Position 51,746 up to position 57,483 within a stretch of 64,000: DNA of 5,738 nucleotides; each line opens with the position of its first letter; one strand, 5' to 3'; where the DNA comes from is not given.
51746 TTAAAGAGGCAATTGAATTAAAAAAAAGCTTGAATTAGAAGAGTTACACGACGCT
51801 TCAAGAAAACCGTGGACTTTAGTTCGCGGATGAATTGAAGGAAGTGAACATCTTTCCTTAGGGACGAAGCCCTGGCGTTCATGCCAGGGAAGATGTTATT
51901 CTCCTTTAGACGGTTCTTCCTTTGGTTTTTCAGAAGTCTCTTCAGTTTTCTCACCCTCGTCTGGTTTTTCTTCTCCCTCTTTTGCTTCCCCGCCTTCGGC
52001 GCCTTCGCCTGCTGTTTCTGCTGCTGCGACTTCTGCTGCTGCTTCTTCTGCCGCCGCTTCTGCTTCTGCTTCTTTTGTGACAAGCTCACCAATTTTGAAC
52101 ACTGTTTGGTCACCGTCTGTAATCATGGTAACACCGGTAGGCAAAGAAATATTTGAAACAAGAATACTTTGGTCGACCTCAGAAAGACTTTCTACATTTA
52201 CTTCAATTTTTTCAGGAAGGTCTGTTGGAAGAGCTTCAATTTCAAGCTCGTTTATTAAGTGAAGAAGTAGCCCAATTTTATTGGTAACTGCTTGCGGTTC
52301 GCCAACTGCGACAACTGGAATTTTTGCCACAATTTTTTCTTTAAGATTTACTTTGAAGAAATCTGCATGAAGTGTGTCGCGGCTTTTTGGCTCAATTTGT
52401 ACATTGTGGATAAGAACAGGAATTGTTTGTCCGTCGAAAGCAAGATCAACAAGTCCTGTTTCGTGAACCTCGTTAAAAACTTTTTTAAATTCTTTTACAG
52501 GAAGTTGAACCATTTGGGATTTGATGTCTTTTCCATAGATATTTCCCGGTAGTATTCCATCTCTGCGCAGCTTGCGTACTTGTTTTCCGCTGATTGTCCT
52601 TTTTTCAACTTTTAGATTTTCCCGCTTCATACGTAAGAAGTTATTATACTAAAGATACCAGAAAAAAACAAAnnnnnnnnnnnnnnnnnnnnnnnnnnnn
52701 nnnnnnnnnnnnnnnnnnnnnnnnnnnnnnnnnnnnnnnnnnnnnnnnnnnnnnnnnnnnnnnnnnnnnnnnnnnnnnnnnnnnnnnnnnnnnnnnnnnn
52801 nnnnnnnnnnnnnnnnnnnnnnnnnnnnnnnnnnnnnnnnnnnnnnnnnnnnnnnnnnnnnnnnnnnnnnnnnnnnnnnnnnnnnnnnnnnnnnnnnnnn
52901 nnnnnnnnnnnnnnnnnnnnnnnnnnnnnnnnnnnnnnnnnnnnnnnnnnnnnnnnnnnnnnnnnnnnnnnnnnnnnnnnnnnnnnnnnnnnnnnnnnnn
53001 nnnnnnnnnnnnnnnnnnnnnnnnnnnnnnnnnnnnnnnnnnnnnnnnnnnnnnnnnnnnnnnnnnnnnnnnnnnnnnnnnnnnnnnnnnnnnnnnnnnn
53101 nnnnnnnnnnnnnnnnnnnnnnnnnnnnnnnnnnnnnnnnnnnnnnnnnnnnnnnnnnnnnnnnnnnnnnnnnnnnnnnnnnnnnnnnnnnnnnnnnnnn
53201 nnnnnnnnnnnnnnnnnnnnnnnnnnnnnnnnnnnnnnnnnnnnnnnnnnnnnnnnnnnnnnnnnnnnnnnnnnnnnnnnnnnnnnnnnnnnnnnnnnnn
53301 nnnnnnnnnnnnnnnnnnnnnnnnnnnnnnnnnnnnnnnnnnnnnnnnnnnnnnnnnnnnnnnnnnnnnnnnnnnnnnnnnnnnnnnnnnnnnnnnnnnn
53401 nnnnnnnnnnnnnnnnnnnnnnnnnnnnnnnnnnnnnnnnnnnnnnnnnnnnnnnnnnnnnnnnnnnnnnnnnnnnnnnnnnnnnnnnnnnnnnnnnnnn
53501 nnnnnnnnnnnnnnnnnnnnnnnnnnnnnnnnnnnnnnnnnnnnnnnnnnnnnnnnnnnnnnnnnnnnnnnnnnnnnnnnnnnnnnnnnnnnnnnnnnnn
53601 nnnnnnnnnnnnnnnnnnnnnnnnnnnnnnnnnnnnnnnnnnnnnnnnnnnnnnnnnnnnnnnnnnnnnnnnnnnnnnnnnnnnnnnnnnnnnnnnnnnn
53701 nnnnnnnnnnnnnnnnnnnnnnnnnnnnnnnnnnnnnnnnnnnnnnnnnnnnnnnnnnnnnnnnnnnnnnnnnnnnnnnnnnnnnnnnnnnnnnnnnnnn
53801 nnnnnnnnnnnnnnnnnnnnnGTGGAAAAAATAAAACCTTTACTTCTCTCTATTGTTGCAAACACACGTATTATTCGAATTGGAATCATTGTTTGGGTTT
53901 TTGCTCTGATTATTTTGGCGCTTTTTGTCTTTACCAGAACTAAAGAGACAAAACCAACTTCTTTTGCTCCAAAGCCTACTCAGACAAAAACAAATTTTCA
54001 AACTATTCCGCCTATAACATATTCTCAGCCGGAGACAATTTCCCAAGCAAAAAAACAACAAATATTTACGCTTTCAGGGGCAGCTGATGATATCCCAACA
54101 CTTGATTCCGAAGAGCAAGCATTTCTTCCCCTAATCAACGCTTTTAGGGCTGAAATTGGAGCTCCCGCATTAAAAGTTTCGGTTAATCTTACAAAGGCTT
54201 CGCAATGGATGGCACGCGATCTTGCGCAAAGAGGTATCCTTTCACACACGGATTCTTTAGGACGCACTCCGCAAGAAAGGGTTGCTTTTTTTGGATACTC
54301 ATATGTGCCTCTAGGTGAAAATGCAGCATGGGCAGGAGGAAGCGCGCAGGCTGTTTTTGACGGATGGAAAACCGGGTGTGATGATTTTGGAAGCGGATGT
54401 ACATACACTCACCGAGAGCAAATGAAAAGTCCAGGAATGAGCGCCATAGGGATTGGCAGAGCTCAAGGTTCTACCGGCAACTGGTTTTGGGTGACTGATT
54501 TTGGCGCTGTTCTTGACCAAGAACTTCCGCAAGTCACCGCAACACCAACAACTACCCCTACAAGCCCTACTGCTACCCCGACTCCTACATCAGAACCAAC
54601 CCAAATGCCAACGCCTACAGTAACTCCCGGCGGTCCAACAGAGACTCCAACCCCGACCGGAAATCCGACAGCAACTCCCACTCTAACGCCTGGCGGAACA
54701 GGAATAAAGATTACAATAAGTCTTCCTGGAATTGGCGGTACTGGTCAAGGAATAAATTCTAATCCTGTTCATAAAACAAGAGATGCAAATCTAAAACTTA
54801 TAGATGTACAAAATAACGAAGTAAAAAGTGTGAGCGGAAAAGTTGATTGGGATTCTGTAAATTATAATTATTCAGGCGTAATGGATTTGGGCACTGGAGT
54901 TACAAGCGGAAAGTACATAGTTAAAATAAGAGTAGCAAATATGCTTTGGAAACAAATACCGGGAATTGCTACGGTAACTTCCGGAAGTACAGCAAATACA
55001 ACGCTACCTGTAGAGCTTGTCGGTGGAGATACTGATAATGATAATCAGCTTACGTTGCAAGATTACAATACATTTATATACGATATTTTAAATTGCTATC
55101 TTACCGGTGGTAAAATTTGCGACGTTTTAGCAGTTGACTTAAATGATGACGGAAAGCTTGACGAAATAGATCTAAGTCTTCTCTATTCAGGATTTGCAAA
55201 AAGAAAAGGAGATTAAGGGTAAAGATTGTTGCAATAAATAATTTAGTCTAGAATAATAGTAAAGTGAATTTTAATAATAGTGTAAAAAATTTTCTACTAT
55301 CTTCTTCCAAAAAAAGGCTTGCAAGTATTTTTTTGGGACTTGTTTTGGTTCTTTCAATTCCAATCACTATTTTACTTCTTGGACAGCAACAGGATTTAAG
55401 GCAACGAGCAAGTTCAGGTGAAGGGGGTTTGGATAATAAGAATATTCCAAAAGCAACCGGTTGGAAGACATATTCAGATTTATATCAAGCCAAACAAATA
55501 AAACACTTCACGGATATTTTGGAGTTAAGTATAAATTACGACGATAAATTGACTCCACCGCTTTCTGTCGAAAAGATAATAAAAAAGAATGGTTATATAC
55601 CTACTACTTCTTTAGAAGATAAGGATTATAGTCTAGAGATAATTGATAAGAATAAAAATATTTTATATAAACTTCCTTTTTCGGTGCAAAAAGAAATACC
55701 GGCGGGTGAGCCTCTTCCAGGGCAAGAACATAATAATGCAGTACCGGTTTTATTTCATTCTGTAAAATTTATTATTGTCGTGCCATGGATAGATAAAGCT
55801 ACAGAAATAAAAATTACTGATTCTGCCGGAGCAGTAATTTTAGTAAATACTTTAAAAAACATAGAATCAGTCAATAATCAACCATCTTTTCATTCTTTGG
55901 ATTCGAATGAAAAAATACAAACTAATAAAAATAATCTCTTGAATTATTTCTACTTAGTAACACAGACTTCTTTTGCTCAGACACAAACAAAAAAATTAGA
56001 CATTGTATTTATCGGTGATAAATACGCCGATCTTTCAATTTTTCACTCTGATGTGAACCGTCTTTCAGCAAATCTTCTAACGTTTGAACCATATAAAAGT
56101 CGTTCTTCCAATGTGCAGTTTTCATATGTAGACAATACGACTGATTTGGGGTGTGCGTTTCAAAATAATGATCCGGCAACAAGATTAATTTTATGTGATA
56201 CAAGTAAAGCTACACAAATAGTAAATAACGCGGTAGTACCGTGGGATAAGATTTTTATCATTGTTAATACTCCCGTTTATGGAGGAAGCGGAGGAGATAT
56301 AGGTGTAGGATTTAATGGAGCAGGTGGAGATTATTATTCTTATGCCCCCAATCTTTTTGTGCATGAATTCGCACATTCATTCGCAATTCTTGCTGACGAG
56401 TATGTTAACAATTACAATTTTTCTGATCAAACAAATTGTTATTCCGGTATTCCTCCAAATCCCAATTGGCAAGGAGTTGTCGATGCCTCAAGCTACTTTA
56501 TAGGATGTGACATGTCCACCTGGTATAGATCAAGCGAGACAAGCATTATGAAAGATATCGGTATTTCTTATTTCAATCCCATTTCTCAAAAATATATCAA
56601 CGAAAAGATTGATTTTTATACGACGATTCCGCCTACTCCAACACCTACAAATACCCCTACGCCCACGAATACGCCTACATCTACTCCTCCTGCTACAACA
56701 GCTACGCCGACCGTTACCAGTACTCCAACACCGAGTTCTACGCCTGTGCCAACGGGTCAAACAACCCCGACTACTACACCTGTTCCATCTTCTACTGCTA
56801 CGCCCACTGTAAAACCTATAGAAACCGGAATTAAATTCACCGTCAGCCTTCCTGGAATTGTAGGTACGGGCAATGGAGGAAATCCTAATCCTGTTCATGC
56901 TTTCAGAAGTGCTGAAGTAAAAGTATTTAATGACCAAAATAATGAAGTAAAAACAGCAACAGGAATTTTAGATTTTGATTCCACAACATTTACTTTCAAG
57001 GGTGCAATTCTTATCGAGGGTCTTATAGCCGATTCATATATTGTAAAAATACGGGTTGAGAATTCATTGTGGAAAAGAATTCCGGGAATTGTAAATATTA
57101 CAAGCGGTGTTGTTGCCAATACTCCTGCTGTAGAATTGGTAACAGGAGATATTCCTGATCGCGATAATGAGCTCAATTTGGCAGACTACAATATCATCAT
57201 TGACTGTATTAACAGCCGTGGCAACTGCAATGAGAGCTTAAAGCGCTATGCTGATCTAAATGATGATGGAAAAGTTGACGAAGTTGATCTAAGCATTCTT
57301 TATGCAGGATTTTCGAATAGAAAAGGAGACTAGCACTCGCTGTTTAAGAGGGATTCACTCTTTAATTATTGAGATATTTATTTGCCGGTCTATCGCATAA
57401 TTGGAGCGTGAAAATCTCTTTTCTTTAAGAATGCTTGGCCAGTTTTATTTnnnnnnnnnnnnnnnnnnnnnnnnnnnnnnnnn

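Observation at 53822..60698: Candidate protein O-glycosylation system: two PT-linker/dockerin-bearing secreted proteins next to tandem GT-C (PMT-like) transferases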

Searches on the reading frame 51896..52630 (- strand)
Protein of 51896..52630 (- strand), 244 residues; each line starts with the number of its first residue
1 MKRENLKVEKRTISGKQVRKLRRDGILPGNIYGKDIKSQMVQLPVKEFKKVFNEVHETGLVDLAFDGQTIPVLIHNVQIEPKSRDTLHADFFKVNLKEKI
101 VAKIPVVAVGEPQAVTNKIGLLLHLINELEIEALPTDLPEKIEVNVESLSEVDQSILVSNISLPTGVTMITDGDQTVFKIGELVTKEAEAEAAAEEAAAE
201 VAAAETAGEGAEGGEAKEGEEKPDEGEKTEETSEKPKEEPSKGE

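Call 27: search_protein_families(library=pfam, proteins=[window:51896-52630:-], max_evalue=0.001)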
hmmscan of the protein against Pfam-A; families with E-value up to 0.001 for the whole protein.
window:51896-52630:- (244 aa): 2 families
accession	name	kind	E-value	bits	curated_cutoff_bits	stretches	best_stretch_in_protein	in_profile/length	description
PF14693.11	Ribosomal_TL5_C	-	1.9e-19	70.2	27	1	99-180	1-80/84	Ribosomal protein TL5, C-terminal domain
PF01386.24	Ribosomal_L25p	-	7.8e-19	68.4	23.6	1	6-91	1-82/82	Ribosomal L25p family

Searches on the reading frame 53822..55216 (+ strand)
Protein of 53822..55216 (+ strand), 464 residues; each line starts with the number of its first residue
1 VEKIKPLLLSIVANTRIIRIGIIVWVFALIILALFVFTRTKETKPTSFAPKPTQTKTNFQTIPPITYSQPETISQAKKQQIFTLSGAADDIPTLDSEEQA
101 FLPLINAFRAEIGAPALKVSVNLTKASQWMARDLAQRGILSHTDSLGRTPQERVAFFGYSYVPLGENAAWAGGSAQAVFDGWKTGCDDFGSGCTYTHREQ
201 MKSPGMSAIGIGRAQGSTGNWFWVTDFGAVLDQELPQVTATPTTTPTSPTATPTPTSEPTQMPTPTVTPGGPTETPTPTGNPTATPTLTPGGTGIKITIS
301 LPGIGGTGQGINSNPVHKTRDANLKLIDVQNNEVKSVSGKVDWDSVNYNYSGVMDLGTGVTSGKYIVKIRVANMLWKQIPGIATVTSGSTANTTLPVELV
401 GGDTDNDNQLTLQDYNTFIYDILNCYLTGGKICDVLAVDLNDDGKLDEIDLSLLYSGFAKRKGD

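Call 3: search_protein_families(library=pfam, proteins=[window:53822-55216:+], max_evalue=1)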
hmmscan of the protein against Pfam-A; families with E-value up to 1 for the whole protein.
window:53822-55216:+ (464 aa): 4 families
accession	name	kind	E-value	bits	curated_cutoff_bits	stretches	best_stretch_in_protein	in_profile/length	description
PF00188.32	CAP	-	1.5e-14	55.3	21.1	1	104-227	3-117/117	Cysteine-rich secretory protein family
PF20084.4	TrbK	-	0.059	13.9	23.9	1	16-57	5-46/102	Conjugative transfer region protein TrbK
PF00404.24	Dockerin_1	-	0.14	12.8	22.9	1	402-454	2-52/57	Dockerin type I domain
PF13202.12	EF-hand_5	-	0.79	9.8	25.9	0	437-448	7-18/25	EF hand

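Call 4: search_protein_families(library=ncbifam, proteins=[window:53822-55216:+], max_evalue=1)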
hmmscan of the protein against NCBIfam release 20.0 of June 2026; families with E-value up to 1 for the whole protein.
window:53822-55216:+ (464 aa): 4 families
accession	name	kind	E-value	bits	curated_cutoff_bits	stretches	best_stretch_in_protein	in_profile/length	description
TIGR02909.1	spore_YkwD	subfamily_domain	7.1e-12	45.3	171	1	96-227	3-125/127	uncharacterized protein, YkwD family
NF052539.1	DivAsocLipDalA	equivalog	4e-08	33.3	200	1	101-183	51-133/169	divisome-associated lipoprotein DalA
NF037973.1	metallo_SslE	exception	0.098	9.9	3000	1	234-294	44-100/1519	lipoprotein metalloprotease SslE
NF033761.1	gliding_GltJ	equivalog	0.23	10.5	450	0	235-285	404-472/671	adventurous gliding motility protein GltJ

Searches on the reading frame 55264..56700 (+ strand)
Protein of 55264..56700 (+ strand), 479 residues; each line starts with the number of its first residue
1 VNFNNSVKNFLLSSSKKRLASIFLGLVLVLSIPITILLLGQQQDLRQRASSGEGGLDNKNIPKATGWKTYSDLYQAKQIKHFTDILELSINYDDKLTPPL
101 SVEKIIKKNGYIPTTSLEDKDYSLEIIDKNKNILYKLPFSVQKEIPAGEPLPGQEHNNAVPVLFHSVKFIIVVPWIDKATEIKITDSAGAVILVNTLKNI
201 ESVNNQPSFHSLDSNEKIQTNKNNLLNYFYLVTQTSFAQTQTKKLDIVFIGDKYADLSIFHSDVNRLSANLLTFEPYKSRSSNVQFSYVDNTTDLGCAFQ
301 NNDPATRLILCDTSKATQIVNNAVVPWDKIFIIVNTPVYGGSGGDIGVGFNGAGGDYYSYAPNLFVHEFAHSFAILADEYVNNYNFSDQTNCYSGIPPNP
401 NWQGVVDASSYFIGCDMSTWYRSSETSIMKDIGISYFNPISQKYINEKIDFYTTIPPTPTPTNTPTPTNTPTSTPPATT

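Call 77: search_solved_structures(query=window:55264-56700:+, max_evalue=0.01, show_alignments=1)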
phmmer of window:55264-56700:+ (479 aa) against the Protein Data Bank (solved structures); distinct sequences matched with E-value up to 0.01: 4.
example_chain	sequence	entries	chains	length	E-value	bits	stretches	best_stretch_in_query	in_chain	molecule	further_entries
3p1v_A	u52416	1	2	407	5.9e-10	42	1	245-385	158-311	Metallo-endopeptidase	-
4df9_A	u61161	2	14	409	1.9e-05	27.1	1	315-383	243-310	putative peptidase | Lipoprotein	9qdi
9qdh_A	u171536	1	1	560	0.0026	20.1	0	332-389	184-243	IgA protease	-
9ekk_A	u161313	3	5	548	0.0033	19.7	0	332-389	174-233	IgA protease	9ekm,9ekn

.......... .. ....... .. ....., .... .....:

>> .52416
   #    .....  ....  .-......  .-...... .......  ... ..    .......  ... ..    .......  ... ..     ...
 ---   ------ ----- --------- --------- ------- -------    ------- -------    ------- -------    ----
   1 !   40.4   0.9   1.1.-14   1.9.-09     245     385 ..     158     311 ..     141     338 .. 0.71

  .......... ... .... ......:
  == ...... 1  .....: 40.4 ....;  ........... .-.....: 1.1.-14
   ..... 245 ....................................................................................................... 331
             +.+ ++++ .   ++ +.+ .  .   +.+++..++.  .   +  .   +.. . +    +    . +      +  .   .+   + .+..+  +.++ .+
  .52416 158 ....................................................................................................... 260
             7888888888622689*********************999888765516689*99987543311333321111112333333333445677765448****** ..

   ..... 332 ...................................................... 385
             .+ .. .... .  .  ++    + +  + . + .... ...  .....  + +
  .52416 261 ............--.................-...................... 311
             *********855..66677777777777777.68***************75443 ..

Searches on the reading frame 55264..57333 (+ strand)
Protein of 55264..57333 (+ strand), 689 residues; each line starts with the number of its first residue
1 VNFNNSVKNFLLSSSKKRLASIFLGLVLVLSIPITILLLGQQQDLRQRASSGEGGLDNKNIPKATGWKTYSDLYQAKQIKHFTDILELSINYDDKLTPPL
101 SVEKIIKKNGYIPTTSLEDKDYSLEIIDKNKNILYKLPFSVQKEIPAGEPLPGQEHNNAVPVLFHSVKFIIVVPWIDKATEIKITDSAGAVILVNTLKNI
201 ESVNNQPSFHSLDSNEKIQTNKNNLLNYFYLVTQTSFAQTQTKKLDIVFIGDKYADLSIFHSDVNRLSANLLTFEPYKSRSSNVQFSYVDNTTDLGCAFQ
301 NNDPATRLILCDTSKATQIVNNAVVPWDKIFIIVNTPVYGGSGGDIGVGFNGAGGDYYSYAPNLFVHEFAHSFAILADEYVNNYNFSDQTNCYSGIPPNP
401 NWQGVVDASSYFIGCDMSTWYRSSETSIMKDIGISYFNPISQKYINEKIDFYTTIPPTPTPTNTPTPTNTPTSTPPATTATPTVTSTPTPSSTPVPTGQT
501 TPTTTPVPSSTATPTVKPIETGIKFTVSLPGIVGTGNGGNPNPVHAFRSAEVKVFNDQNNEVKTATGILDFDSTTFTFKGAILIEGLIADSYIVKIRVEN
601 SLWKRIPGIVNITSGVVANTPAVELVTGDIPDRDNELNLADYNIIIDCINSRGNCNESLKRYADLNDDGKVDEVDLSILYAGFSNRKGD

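Call 3: search_protein_families(library=pfam, proteins=[window:55264-57333:+], max_evalue=1)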
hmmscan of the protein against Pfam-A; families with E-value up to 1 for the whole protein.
window:55264-57333:+ (689 aa): 2 families
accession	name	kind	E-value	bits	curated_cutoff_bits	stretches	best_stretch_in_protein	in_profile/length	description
PF09471.16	Peptidase_M64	-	9.7e-14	51.6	26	1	241-384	9-165/302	IgA Peptidase M64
PF00404.24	Dockerin_1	-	2.6e-06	28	22.9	1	632-679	5-52/57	Dockerin type I domain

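Call 4: search_protein_families(library=ncbifam, proteins=[window:55264-57333:+], max_evalue=1)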
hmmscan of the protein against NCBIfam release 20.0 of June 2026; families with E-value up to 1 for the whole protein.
window:55264-57333:+ (689 aa): 1 family
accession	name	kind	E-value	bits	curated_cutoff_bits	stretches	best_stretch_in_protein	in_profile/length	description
NF040983.1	BimA_second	exception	0.033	13.1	600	1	454-522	88-160/381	trimeric autotransporter actin-nucleating factor BimA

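Call 41: search_protein_families(library=pfam, alignment_id=A4, max_evalue=0.001)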
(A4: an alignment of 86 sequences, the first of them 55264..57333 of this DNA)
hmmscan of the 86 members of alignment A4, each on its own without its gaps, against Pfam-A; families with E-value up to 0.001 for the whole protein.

A. member 1, window:55264-57333:+ (689 aa): 2 families
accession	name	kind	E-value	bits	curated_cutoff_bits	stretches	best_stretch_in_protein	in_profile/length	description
PF09471.16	Peptidase_M64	-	9.7e-14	51.6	26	1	241-384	9-165/302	IgA Peptidase M64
PF00404.24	Dockerin_1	-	2.6e-06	28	22.9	1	632-679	5-52/57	Dockerin type I domain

B. families by the number of members that match (of 86 scanned): 28 families (the first 25 are shown)
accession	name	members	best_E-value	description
PF00404.24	Dockerin_1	47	3.1e-16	Dockerin type I domain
PF00963.24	Cohesin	19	3.3e-13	Cohesin domain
PF17210.9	SdrD_B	11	7.2e-14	SdrD B-like domain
PF00092.34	VWA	5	4.7e-21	von Willebrand factor type A domain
PF13519.12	VWA_2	5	2.5e-18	von Willebrand factor type A domain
PF13620.12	CarboxypepD_reg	5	4.8e-07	Carboxypeptidase regulatory-like domain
PF00188.32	CAP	4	6.8e-18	Cysteine-rich secretory protein family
PF13860.13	FlgD_ig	4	2.1e-05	FlgD Ig-like domain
PF00041.27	fn3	3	7.3e-11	Fibronectin type III domain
PF14295.12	PAN_4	3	1.5e-10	PAN domain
PF09471.16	Peptidase_M64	2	9.7e-14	IgA Peptidase M64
PF17957.7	Big_7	2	1.9e-09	Bacterial Ig domain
PF13768.12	VWA_3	2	1.6e-07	von Willebrand factor type A domain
PF18911.6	PKD_4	2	3.3e-05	PKD domain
PF00024.32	PAN_1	2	5.7e-05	PAN domain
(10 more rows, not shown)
